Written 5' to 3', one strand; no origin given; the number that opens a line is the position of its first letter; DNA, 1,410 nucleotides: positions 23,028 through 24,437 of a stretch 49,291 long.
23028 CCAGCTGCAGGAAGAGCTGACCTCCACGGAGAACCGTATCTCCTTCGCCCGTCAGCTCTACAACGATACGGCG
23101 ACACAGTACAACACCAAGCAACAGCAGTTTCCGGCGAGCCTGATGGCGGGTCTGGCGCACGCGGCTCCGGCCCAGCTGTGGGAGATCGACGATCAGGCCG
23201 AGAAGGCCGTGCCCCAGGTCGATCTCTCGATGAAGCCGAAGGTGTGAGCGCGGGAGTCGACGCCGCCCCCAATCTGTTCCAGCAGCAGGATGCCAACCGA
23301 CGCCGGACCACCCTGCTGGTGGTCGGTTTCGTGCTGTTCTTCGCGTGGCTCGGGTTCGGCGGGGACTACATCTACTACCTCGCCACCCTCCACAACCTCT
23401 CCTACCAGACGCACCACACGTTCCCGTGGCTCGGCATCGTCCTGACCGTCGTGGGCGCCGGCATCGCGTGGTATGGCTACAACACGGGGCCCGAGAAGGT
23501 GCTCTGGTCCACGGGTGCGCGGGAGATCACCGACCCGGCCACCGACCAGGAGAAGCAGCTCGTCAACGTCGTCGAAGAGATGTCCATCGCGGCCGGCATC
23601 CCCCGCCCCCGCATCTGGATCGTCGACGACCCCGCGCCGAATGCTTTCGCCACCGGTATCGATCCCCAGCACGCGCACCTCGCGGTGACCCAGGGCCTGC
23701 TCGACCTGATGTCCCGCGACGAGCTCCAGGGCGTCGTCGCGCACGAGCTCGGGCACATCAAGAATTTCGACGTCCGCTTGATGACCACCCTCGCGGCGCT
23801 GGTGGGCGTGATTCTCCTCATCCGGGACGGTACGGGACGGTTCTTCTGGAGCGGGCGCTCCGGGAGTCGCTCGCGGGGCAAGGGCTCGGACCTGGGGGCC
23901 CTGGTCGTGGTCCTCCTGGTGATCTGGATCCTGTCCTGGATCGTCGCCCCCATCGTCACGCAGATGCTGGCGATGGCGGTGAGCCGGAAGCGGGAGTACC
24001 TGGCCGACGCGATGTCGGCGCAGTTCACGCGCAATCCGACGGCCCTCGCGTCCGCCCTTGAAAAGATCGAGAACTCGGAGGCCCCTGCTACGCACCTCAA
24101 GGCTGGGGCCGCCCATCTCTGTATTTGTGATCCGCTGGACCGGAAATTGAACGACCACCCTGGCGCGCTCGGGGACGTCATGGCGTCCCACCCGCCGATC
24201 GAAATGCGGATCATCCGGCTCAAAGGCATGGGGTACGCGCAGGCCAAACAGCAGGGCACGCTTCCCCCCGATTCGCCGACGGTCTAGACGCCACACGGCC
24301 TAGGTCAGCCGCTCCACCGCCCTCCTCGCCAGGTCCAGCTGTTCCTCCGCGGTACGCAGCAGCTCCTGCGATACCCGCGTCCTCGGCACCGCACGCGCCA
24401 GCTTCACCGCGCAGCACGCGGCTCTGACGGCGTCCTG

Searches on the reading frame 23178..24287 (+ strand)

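Call 63: search_protein_families(library=pfam, proteins=[window:23178-24287:+], max_evalue=0.00001)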
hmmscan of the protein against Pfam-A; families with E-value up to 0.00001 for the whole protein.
window:23178-24287:+ (369 aa): 1 family
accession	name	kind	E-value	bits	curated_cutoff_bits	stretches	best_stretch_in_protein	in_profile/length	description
PF01435.24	Peptidase_M48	-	5.5e-31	108.3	20.3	1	124-350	3-184/186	Peptidase family M48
